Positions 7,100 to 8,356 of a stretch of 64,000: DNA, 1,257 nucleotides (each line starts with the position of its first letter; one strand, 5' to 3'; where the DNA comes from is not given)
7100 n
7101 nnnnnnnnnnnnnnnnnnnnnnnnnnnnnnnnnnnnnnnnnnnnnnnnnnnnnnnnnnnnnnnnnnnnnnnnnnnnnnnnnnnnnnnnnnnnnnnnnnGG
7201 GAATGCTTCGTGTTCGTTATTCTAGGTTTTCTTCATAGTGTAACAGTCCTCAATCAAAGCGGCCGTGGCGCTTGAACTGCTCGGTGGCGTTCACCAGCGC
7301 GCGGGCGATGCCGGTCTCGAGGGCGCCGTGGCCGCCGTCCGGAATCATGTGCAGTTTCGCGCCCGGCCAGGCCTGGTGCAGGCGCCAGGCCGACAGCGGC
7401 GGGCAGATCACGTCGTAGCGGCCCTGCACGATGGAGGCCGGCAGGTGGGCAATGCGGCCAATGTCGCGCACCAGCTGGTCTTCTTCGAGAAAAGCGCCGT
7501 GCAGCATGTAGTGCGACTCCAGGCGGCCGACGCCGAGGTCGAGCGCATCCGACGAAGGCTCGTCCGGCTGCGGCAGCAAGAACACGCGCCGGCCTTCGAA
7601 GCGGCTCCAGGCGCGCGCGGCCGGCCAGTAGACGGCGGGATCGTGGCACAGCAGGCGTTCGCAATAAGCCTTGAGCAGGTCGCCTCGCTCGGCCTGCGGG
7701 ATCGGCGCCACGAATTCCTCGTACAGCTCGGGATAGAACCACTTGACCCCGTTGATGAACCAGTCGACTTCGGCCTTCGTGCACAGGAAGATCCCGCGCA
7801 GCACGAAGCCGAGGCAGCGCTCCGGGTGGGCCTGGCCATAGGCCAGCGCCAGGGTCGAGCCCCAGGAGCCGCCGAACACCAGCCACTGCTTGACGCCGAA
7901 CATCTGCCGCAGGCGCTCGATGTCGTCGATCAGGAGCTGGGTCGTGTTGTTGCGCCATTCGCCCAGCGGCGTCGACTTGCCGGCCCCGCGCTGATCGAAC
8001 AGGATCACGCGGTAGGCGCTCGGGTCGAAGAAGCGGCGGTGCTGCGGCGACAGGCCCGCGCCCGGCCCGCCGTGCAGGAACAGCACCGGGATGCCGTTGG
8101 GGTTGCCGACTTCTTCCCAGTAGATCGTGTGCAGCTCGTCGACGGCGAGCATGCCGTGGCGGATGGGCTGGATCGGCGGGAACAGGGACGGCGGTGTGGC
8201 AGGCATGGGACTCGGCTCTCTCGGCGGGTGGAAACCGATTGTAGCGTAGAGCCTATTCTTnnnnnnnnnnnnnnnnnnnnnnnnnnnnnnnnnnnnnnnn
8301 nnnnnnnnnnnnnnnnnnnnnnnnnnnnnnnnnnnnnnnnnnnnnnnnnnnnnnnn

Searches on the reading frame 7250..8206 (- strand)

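Call 4: search_protein_families(library=pfam, proteins=[window:7250-8206:-], max_evalue=0.1)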
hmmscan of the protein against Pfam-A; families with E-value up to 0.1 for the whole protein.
window:7250-8206:- (318 aa): 4 families
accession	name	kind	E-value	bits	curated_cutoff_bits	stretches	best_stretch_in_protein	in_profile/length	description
PF00561.26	Abhydrolase_1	-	8.3e-31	107.9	25.8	1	40-298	2-243/245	alpha/beta hydrolase fold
PF12146.15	Hydrolase_4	-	9.2e-12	45.2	27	1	64-163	31-135/239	Serine aminopeptidase, S33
PF03096.20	Ndr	-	0.00031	20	23.3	1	88-154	81-147/283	Ndr family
PF08386.16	Abhydrolase_4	-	0.0022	18.5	21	1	259-316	39-95/103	TAP-like protein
